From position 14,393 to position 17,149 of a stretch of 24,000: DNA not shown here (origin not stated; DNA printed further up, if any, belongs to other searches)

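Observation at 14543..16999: Penicillin-G-acylase-type Ntn hydrolase hard-wired into the paa operon between paaK and paaA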

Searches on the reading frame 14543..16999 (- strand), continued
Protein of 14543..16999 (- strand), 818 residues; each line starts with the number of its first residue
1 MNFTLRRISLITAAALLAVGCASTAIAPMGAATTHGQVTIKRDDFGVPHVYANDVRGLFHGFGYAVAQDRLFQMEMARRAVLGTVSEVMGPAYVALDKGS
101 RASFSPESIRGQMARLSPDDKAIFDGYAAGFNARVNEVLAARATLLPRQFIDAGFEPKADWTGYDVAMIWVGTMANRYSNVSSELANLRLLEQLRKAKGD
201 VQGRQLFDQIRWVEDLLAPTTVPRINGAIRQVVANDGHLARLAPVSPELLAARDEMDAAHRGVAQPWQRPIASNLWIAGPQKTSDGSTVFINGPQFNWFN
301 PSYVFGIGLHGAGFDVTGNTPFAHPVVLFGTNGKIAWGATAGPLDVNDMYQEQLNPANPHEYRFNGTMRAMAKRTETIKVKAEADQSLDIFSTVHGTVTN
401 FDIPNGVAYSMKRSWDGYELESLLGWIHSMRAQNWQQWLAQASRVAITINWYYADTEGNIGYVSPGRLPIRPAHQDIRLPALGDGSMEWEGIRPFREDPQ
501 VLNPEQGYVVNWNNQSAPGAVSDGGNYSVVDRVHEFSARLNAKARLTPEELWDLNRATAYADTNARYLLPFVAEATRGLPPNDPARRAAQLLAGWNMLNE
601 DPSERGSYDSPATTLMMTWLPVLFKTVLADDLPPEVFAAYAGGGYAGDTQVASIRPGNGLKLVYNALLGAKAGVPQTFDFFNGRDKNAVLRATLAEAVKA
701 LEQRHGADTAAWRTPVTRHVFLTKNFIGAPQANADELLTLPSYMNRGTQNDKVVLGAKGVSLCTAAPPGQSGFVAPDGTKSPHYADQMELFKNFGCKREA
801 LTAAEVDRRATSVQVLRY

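Call 13: find_homologous_proteins(query=window:14543-16999:-, max_evalue=1e-50)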
Query window:14543-16999:- (818 aa): 791 proteins with E <= 1e-50 among 8000 candidates; the best 120 are listed.
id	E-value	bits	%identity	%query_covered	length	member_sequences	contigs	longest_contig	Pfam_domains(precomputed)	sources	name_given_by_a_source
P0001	0.0e+0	1837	97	100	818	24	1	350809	PF01804.24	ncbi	ncbi:penicillin acylase family protein [Comamonas testosteroni]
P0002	0.0e+0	1674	88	100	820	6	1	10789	PF01804.24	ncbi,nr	ncbi:MAG: penicillin acylase family protein [Proteobacteria bacterium]|nr:penicillin acylase family 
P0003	0.0e+0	1575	84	97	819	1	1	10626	PF01804.24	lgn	-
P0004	0.0e+0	1566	82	100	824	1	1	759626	PF01804.24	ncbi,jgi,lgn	jgi:penicillin amidase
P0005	0.0e+0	1559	83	99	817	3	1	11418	PF01804.24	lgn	-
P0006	0.0e+0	1555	83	98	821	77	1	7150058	PF01804.24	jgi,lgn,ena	jgi:penicillin G amidase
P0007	0.0e+0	1554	82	98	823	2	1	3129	PF01804.24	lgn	-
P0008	0.0e+0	1553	82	98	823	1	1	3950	PF01804.24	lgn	-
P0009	0.0e+0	1552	82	98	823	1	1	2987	PF01804.24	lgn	-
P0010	0.0e+0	1551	83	98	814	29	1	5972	PF01804.24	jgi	jgi:penicillin amidase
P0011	0.0e+0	1545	83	98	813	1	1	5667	PF01804.24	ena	-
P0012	0.0e+0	1545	83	98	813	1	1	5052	PF01804.24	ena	-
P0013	0.0e+0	1544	83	98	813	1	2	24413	PF01804.24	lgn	-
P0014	0.0e+0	1543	83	98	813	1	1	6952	PF01804.24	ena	-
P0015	0.0e+0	1540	83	98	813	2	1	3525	PF01804.24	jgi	jgi:penicillin amidase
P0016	0.0e+0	1529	83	98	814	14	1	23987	PF01804.24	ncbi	-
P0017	0.0e+0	1518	80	100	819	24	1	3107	PF01804.24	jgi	jgi:penicillin amidase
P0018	0.0e+0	1517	80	100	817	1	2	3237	PF01804.24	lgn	-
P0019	0.0e+0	1513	79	100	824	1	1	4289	PF01804.24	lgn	-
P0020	0.0e+0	1509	80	100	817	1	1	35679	PF01804.24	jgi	jgi:penicillin amidase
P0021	0.0e+0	1504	79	98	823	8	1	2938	PF01804.24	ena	-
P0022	0.0e+0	1486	78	100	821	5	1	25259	PF01804.24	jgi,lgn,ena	-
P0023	0.0e+0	1466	77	96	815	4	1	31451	PF01804.24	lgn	-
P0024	0.0e+0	1459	77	99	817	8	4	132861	PF01804.24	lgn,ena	-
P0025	0.0e+0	1456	77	96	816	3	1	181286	PF01804.24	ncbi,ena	-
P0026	0.0e+0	1448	77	100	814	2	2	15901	PF01804.24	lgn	-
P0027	0.0e+0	1448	76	100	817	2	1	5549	PF01804.24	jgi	-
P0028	0.0e+0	1442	77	96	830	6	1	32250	PF01804.24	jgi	jgi:penicillin amidase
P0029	0.0e+0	1441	76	100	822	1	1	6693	PF01804.24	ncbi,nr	ncbi:MAG: penicillin amidase [Variovorax sp.]|nr:penicillin amidase [Variovorax sp.]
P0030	0.0e+0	1441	78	96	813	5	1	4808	PF01804.24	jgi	jgi:penicillin amidase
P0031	0.0e+0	1437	75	100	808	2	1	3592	PF01804.24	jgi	jgi:penicillin amidase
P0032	0.0e+0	1437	75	100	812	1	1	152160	PF01804.24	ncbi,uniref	ncbi:penicillin acylase family protein [Variovorax ureilyticus]|uniref:Penicillin acylase family pro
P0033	0.0e+0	1418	77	96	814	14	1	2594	PF01804.24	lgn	-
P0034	0.0e+0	1411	73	100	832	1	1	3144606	PF01804.24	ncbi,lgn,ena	-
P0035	0.0e+0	1406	76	96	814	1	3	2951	PF01804.24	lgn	-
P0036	0.0e+0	1365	71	100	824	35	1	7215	PF01804.24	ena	-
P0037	0.0e+0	1324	69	100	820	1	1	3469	PF01804.24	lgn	-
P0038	0.0e+0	1307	69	99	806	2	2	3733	PF01804.24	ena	-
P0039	0.0e+0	1291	68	100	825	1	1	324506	PF01804.24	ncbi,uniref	ncbi:penicillin acylase family protein [Variovorax robiniae]|uniref:Penicillin acylase family protei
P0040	0.0e+0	1289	69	96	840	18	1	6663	PF01804.24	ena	-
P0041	0.0e+0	1281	69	96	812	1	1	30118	PF01804.24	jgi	jgi:penicillin amidase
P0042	0.0e+0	1279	70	96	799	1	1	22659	PF01804.24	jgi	jgi:penicillin amidase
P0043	0.0e+0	1257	66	99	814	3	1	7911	PF01804.24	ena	-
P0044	0.0e+0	1231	67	95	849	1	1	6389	PF01804.24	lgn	-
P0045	0.0e+0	1199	63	96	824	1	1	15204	PF01804.24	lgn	-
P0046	0.0e+0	1184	65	95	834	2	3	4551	PF01804.24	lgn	-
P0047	0.0e+0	1166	63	95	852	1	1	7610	PF01804.24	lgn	-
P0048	0.0e+0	1163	62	99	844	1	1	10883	PF01804.24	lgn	-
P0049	0.0e+0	1158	60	98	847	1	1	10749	PF01804.24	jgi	-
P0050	0.0e+0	1142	61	100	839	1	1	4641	PF01804.24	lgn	-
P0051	0.0e+0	1130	62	96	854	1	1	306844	PF01804.24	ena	-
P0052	0.0e+0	1128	58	99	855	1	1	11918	PF01804.24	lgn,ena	-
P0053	0.0e+0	1121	59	100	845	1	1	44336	PF01804.24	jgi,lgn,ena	-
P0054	0.0e+0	1120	59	99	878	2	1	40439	PF01804.24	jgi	jgi:penicillin G amidase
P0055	0.0e+0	1113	59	99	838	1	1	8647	PF01804.24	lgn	-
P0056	0.0e+0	1108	59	99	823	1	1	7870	PF01804.24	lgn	-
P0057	0.0e+0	1095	58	100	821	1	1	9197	PF01804.24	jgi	-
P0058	0.0e+0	1094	58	100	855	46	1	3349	PF01804.24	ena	-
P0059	0.0e+0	1091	58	100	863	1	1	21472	PF01804.24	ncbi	-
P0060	0.0e+0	1084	58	100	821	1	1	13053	PF01804.24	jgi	-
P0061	0.0e+0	1083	59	95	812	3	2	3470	PF01804.24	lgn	-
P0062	0.0e+0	1082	59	96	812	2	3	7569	PF01804.24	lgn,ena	-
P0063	0.0e+0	1077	59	95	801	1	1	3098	PF01804.24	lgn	-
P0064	0.0e+0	1071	59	96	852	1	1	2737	PF01804.24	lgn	-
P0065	0.0e+0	1068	88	63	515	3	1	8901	PF01804.24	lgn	-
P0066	0.0e+0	1065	57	99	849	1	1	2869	PF01804.24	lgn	-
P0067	0.0e+0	1064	57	99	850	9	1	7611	PF01804.24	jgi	jgi:penicillin amidase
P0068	0.0e+0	1055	57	100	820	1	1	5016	PF01804.24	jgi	-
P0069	0.0e+0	1045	57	100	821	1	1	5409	PF01804.24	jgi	-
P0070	0.0e+0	1040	56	99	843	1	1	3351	PF01804.24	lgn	-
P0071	0.0e+0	1032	56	97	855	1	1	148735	PF01804.24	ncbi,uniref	ncbi:penicillin acylase family protein [Marinobacter sp.]|uniref:penicillin acylase family protein n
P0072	0.0e+0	1028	57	95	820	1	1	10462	PF01804.24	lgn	-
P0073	0.0e+0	1028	56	97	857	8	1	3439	PF01804.24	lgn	-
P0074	0.0e+0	1028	56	97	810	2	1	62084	PF01804.24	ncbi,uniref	ncbi:penicillin acylase family protein [Rhodococcus sp. NPDC059234]|uniref:penicillin acylase family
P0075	0.0e+0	1028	57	95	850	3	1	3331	PF01804.24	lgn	-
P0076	0.0e+0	1022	58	90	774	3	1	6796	PF01804.24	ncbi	ncbi:MAG: penicillin acylase family protein [Burkholderiaceae bacterium]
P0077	0.0e+0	1022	57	95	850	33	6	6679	PF01804.24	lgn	-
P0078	7.1e-298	1008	56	96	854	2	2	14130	PF01804.24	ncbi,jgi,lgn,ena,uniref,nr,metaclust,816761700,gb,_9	ncbi:hypothetical protein LCGC14_0717340 [marine sediment metagenome]|uniref:Penicillin amidase n=2 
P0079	9.7e-296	1001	57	96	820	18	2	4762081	PF01804.24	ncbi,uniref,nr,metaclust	ncbi:penicillin acylase family protein [Arthrobacter crystallopoietes]|uniref:Penicillin amidase n=1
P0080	4.6e-293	992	54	100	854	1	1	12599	PF01804.24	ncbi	-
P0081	4.8e-293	992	56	99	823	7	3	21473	PF01804.24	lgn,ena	-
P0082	5.1e-293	992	56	99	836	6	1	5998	PF01804.24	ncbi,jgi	-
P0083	2.7e-292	990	54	98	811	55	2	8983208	PF01804.24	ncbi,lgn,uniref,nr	ncbi:penicillin acylase family protein [Rhodococcus koreensis]|uniref:penicillin acylase family prot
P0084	3.6e-292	989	55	99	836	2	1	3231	PF01804.24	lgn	-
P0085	7.4e-290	982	54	95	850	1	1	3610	PF01804.24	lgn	-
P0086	9.3e-290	981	55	96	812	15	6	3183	PF01804.24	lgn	-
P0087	1.3e-288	978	55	99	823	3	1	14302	PF01804.24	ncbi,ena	-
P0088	1.4e-288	977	56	99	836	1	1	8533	PF01804.24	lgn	-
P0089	2.9e-288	976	54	99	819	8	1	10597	PF01804.24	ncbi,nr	ncbi:MAG: penicillin acylase family protein [Austwickia sp.]|nr:penicillin acylase family protein [A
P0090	1.3e-287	974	56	96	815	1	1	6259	PF01804.24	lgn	-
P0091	1.8e-286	971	55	99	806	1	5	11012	PF01804.24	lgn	-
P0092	4.6e-286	969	54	99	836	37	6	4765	PF01804.24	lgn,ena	-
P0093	5.8e-286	969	54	99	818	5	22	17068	PF01804.24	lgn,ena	-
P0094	1.1e-284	965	54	99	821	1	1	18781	PF01804.24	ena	-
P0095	1.4e-282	958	54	95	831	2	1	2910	PF01804.24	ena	-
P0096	3.3e-282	956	52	99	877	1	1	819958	PF01804.24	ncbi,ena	-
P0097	3.4e-282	956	53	99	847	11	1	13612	PF01804.24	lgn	-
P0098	1.4e-281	954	51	100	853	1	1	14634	PF01804.24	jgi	jgi:penicillin amidase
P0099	1.5e-281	954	56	94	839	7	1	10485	PF01804.24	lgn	-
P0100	2.0e-281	954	51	99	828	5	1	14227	PF01804.24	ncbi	-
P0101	2.0e-281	954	54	98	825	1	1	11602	PF01804.24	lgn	-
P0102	2.6e-281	953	64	79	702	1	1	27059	PF01804.24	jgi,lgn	jgi:penicillin amidase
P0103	4.0e-280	950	53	100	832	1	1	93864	PF01804.24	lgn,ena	-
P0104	4.3e-280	949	54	95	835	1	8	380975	PF01804.24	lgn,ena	-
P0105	8.7e-280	948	52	100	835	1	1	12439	PF01804.24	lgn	-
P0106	9.2e-280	948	53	99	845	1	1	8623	PF01804.24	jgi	jgi:penicillin G amidase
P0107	9.2e-279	945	51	100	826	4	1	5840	PF01804.24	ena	-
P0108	9.2e-279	945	54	95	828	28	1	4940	PF01804.24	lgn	-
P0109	3.5e-278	943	53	99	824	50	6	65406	PF01804.24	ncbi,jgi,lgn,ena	jgi:penicillin amidase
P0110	8.8e-278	942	52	99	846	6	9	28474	PF01804.24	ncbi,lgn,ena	-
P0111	5.4e-277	939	52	99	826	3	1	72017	PF01804.24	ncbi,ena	-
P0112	5.1e-276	936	51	99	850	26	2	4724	PF01804.24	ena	-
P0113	6.7e-276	936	53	99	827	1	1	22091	PF01804.24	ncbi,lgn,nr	ncbi:MAG TPA: penicillin acylase family protein [Dermatophilaceae bacterium]|nr:penicillin acylase f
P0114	1.6e-275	934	55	94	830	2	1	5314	PF01804.24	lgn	-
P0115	2.9e-275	933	52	99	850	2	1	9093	PF01804.24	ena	-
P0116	1.3e-274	931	53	96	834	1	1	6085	PF01804.24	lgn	-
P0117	2.1e-274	931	53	95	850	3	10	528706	PF01804.24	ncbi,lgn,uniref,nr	ncbi:penicillin acylase family protein [Micrococcus sp. TA1]|uniref:penicillin acylase family protei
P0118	2.6e-273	927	54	95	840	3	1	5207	PF01804.24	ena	-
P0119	5.3e-273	926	52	96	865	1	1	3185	PF01804.24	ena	-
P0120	3.1e-272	923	53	95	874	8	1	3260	PF01804.24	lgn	-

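Call 17: find_related_loci(query=A1, collection=genome_contigs, flank=10000)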
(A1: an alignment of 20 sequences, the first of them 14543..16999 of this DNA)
Query A1 (818 aa) in genome_contigs; peptide patterns used: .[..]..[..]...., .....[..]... (x = any residue, [..] = any of these).
185 stretches matched a pattern; 132 encode a relative of the query (tblastn E <= 1e-3); the best 80 are kept; 80 distinct loci.
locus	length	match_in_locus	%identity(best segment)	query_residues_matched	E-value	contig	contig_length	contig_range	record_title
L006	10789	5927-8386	88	1-818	0e+0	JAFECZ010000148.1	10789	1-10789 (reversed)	MAG: Proteobacteria bacterium isolate SZAS-59 LIN-358__148__length-10789, whole genome shotgun sequence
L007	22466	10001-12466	87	1-818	0e+0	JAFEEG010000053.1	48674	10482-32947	MAG: Proteobacteria bacterium isolate SZAS AMP-60 PROT-AMP-16__53__length-48674, whole genome shotgun sequence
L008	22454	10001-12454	97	1-818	0e+0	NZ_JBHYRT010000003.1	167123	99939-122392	Comamonas odontotermitis strain Dant 3-8 DPE-2_scaffold3, whole genome shotgun sequence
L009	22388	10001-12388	83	20-818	0e+0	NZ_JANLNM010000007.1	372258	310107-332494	Variovorax sp. ZS18.2.2 NODE_7_length_372258_cov_42.385114, whole genome shotgun sequence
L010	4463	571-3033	81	1-818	0e+0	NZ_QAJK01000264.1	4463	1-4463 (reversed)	Variovorax sp. KBW07 KBW7_CAGATC_contig_265, whole genome shotgun sequence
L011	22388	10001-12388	83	20-818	0e+0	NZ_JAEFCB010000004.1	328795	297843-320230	Variovorax sp. IB41 NODE_4_length_328795_cov_60.721461, whole genome shotgun sequence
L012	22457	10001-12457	80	1-818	0e+0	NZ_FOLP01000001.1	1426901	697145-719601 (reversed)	Variovorax sp. OK212, whole genome shotgun sequence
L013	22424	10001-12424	79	12-816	0e+0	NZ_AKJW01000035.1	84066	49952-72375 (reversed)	Herbaspirillum sp. CF444 PMI16_contig_43.43, whole genome shotgun sequence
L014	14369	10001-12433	77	4-818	0e+0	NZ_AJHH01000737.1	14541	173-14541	Herbaspirillum lusitanum P6-12 Scaffold32.Contig19, whole genome shotgun sequence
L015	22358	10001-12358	78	40-818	0e+0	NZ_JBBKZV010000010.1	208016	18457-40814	Variovorax humicola strain KACC 18501 contig00010, whole genome shotgun sequence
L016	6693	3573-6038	76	1-818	0e+0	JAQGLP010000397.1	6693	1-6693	MAG: Variovorax sp. isolate RYN_538 scaffold_1463429, whole genome shotgun sequence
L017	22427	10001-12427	75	3-814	0e+0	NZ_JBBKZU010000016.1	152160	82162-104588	Variovorax ureilyticus strain KACC 18899 contig00016, whole genome shotgun sequence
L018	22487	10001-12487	73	3-818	0e+0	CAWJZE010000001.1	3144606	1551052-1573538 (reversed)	MAG: uncultured beta proteobacterium isolate MFD04580.bin.1.37 genome assembly, contig: contig_22976, whole genome shotg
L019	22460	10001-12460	68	2-818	0e+0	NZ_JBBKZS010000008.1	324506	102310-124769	Variovorax robiniae strain KACC 18901 contig00008, whole genome shotgun sequence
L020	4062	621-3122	57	9-816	0e+0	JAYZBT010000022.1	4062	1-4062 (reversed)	MAG: Gemmatimonadota bacterium isolate XB_MAG1212 DB_MAG1212_0022, whole genome shotgun sequence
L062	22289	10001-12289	50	31-812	0e+0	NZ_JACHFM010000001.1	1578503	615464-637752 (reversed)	Amaricoccus macauensis strain DSM 101730 Ga0415368_01, whole genome shotgun sequence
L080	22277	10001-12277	47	37-816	0e+0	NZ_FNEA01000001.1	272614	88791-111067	Paracoccus denitrificans strain DSM 413, whole genome shotgun sequence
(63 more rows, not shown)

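Call 44: search_protein_families(library=pfam, proteins=[L062:6989-7828:-, L062:7758-9866:+, L062:7566-9902:-, L062:12806-13630:+, L062:12891-14180:-, L062:13672-14436:+, L080:6641-8662:+, L080:6677-8809:-, L080:12276-13253:+, L080:13324-14604:+])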
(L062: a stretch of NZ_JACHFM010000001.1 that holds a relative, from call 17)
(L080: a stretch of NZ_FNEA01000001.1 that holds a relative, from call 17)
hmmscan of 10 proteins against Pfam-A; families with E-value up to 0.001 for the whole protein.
L062:6989-7828:- (279 aa): 0 families

L062:7758-9866:+ (702 aa): 2 families
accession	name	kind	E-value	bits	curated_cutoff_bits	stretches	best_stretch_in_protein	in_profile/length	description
PF00171.27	Aldedh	-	3.3e-61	207.7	23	1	33-524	1-460/461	Aldehyde dehydrogenase family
PF01575.25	MaoC_dehydratas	-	1.3e-23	83.4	27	1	562-671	6-115/123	MaoC like domain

L062:7566-9902:- (778 aa): 0 families

L062:12806-13630:+ (274 aa): 0 families

L062:12891-14180:- (429 aa): 0 families

L062:13672-14436:+ (254 aa): 0 families

L080:6641-8662:+ (673 aa): 0 families

L080:6677-8809:- (710 aa): 3 families
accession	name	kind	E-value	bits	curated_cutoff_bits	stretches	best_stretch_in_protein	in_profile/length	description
PF06808.19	DctM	-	1.5e-110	370.3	23.8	1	298-705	3-413/413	Tripartite ATP-independent periplasmic transporter, DctM component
PF04290.18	DctQ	-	1.3e-28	99.9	28.3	1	129-256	1-129/132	Tripartite ATP-independent periplasmic transporters, DctQ component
PF03600.22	CitMHS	-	0.00098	18.7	31.9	1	533-699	13-177/336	Citrate transporter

L080:12276-13253:+ (325 aa): 2 families
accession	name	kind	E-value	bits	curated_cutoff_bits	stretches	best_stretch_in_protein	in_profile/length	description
PF08223.16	PaaX_C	-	5.8e-23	81.5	22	1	210-295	1-89/91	PaaX-like protein C-terminal domain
PF07848.18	PaaX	-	1e-21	77.4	24.8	1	65-129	3-67/70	PaaX-like protein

L080:13324-14604:+ (426 aa): 4 families
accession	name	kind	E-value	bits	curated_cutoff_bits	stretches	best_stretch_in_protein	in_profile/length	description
PF00108.29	Thiolase_N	-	1.7e-75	254.2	26.4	1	30-292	2-258/260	Thiolase, N-terminal domain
PF02803.24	Thiolase_C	-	2e-45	153.8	27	1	303-425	3-123/123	Thiolase, C-terminal domain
PF00109.32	ketoacyl-synt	-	3.6e-08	33.8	20.8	1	109-147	168-206/252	Beta-ketoacyl synthase, N-terminal domain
PF22691.2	Thiolase_C_1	-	0.0002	21.5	28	0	326-364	22-60/144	Thiolase C-terminal domain-like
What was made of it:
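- Closest known: Alphaproteobacterial pac-paa clusters. Different: The regulator in Paracoccus is PaaX-type (call 44).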

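Call 52: find_encoding_contigs(protein=P0083, flank=7000, max_places=1)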
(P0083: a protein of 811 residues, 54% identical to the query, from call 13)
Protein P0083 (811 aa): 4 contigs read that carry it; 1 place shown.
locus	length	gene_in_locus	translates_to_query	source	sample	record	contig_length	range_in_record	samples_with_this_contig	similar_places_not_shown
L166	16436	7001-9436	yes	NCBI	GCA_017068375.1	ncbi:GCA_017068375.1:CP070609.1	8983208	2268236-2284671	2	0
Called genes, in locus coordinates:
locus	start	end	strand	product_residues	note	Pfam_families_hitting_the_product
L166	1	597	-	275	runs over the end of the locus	PF00561:Abhydrolase_1, PF12146:Hydrolase_4, PF12697:Abhydrolase_6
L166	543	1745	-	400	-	PF07690:MFS_1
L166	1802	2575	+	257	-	PF02585:PIG-L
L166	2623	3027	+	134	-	PF03061:4HBT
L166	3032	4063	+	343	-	PF14249:Tocopherol_cycl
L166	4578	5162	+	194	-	PF05331:DUF742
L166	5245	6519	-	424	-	PF00480:ROK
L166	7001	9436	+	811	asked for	PF01804:Penicil_amidase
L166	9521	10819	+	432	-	PF00083:Sugar_tr, PF07690:MFS_1, PF00083:Sugar_tr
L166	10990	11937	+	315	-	PF02668:TauD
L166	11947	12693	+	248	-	PF00106:adh_short, PF01370:Epimerase, PF08659:KR (weak), PF13460:NAD_binding_10 (weak), PF13561:adh_short_C2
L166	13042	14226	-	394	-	PF17964:Big_10, PF03734:YkuD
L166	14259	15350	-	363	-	PF01565:FAD_binding_4, PF02873:MurB_C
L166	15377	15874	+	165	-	PF10698:DUF2505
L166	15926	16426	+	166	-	PF10698:DUF2505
